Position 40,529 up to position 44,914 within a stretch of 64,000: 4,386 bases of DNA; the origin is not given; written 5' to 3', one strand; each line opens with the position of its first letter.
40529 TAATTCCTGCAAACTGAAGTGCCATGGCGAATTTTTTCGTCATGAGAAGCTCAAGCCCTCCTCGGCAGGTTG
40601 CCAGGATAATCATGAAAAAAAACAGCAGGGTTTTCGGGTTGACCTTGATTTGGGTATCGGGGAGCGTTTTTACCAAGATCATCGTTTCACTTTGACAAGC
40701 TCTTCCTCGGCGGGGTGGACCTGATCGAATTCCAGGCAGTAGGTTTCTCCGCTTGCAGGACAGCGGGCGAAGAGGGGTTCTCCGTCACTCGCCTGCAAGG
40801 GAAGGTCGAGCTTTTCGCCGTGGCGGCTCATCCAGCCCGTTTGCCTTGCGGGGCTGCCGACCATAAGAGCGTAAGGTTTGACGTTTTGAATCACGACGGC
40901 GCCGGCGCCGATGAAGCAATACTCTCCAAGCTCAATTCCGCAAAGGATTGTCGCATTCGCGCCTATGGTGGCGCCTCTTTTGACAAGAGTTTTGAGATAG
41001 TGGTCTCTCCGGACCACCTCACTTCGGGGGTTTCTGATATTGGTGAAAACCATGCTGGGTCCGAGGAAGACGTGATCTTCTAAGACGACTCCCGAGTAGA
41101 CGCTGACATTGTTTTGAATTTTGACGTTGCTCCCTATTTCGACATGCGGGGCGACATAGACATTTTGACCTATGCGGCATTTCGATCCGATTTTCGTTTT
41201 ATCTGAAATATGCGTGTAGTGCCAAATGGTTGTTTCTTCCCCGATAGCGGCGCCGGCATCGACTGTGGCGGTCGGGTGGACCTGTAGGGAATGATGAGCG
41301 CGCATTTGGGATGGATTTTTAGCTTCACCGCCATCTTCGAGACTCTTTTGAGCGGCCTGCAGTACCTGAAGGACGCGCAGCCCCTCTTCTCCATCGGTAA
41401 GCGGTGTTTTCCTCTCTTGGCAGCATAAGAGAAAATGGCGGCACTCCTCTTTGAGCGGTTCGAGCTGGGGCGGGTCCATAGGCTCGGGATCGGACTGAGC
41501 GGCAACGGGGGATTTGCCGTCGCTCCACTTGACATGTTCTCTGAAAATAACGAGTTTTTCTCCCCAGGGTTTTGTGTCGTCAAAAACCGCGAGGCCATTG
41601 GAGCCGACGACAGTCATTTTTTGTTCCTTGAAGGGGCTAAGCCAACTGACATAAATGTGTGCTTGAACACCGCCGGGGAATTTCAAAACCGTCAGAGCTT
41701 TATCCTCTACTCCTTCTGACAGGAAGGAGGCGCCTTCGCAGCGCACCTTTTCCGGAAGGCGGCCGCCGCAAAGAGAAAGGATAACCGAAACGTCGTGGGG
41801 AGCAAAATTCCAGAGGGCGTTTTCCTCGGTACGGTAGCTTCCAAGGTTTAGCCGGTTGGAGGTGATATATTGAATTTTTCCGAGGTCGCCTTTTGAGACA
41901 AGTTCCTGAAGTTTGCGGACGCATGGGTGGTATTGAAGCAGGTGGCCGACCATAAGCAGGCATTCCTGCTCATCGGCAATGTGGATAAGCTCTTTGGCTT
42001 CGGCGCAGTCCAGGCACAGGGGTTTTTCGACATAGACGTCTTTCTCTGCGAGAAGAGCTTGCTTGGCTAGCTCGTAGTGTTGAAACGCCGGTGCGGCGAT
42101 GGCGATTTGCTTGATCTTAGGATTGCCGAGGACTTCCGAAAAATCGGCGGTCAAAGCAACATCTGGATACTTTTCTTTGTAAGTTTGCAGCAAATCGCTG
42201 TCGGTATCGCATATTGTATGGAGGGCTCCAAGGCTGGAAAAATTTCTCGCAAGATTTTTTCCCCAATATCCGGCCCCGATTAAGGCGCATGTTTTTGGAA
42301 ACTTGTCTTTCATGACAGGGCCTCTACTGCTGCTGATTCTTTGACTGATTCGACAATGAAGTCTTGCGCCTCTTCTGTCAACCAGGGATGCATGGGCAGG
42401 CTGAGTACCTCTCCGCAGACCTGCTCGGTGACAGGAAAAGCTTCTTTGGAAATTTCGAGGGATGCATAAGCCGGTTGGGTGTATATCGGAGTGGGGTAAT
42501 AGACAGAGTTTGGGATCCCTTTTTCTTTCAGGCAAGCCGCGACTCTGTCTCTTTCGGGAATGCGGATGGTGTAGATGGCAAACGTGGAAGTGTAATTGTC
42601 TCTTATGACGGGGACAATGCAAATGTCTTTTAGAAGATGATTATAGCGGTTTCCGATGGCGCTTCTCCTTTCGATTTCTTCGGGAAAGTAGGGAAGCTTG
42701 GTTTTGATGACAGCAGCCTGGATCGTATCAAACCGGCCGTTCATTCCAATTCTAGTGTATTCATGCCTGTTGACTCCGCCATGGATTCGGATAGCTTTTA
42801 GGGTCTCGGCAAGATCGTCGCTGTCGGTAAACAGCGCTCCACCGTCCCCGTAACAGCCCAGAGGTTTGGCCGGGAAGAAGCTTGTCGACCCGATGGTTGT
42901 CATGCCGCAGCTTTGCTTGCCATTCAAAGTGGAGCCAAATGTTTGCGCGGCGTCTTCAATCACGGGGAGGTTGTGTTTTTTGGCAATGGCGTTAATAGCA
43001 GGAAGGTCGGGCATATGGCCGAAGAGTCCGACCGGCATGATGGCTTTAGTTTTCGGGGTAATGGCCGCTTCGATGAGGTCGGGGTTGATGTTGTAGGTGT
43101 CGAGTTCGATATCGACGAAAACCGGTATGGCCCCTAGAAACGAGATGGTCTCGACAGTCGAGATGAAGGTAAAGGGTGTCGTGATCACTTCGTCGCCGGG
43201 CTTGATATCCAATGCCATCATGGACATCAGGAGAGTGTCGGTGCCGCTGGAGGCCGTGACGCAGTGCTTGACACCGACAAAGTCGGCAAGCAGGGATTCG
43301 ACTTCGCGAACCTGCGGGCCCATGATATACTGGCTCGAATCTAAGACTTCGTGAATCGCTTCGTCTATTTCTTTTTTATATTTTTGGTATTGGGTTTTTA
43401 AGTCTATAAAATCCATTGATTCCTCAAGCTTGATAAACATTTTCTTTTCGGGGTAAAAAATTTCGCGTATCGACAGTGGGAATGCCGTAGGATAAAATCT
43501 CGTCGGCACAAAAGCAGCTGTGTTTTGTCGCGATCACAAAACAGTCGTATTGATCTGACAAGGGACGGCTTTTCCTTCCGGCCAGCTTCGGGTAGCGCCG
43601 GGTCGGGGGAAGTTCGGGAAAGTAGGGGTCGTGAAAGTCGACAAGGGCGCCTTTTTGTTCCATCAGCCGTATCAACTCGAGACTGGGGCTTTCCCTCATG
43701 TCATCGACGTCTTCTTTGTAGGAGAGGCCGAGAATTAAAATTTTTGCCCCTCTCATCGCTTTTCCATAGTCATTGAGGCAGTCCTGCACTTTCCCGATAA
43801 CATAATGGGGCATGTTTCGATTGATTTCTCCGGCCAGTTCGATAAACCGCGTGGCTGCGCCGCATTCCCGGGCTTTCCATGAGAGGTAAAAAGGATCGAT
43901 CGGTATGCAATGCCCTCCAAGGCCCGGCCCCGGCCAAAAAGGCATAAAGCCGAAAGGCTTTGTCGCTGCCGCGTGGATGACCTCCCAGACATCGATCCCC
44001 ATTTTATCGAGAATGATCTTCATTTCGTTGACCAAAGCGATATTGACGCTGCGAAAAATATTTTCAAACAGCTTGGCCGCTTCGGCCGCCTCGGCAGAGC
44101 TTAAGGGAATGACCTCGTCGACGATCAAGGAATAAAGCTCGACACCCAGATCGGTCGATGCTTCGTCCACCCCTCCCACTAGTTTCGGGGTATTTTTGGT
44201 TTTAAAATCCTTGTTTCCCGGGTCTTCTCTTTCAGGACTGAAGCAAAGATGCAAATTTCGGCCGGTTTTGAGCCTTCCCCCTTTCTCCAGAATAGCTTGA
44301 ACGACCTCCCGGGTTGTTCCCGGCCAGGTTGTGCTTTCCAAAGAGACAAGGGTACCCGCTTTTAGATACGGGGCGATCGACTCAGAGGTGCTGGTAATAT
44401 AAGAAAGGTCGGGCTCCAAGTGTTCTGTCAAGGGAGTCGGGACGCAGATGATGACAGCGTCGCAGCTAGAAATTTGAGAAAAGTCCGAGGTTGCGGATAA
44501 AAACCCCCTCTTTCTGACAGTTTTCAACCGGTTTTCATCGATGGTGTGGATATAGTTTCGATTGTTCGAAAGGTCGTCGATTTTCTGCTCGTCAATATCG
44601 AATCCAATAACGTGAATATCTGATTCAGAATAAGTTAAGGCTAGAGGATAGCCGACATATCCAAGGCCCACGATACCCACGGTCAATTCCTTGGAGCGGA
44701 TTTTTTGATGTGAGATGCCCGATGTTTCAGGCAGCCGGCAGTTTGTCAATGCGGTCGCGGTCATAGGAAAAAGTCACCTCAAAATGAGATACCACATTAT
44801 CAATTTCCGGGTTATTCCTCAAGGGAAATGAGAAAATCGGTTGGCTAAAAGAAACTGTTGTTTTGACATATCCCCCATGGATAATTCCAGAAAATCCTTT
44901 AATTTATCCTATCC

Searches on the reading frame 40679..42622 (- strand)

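Call 38: search_protein_families(library=pfam, proteins=[window:40679-42622:-], max_evalue=0.001)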
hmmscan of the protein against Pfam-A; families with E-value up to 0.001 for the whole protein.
window:40679-42622:- (647 aa): 7 families
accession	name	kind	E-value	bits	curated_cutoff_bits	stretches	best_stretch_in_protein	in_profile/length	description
PF00132.30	Hexapep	-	2.7e-22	77.9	27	3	545-577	2-34/36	Bacterial transferase hexapeptide (six repeats)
PF01408.29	GFO_IDH_MocA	-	1.8e-20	74.3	24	1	111-227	2-120/120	Oxidoreductase family, NAD-binding Rossmann fold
PF22725.1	GFO_IDH_MocA_C3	-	1.4e-16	61.1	27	1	235-344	1-122/124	GFO/IDH/MocA C-terminal domain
PF14602.12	Hexapep_2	-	7.8e-11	42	27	2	476-509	2-33/34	Hexapeptide repeat of succinyl-transferase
PF02894.22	GFO_IDH_MocA_C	-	1.1e-09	38.8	22.9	1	240-432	2-214/218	Oxidoreductase family, C-terminal alpha/beta domain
PF25084.1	LbH_EIF2B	-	1.4e-09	38.3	54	1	444-519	8-86/105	EIF2B subunit epsilon LbH domain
PF25087.1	GMPPB_C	-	0.00016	21.8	39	0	486-530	3-47/110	GMPPB C-terminal domain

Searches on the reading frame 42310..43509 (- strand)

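Call 38: search_protein_families(library=pfam, proteins=[window:42310-43509:-], max_evalue=0.001)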
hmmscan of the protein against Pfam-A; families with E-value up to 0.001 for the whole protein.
window:42310-43509:- (399 aa): 4 families
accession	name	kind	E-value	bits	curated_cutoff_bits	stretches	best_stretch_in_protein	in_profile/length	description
PF01041.23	DegT_DnrJ_EryC1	-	5.3e-113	378.3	19.8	1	44-389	3-359/360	DegT/DnrJ/EryC1/StrS aminotransferase family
PF01053.26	Cys_Met_Meta_PP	-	4.8e-09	35.7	27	1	62-193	49-178/381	Cys/Met metabolism PLP-dependent enzyme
PF00266.25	Aminotran_5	-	5.2e-06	26.1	21.5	1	41-193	19-182/371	Aminotransferase class-V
PF01212.27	Beta_elim_lyase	-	6.8e-05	22.8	27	1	59-192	26-174/288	Beta-eliminating lyase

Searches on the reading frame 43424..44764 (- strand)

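Call 38: search_protein_families(library=pfam, proteins=[window:43424-44764:-], max_evalue=0.001)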
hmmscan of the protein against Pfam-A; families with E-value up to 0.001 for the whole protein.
window:43424-44764:- (446 aa): 4 families
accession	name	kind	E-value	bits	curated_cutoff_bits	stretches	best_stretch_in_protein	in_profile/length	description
PF03721.20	UDPG_MGDP_dh_N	-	3.3e-40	138.1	27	1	28-205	2-181/187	UDP-glucose/GDP-mannose dehydrogenase family, NAD binding domain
PF00984.24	UDPG_MGDP_dh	-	8.6e-31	106.4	25.4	1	225-316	1-93/94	UDP-glucose/GDP-mannose dehydrogenase family, central domain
PF03720.21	UDPG_MGDP_dh_C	-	5.6e-19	68.9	30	1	343-437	1-101/103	UDP-glucose/GDP-mannose dehydrogenase family, UDP binding domain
PF03446.21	NAD_binding_2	-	3.4e-09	37.4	21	1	28-162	1-111/161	NAD binding domain of 6-phosphogluconate dehydrogenase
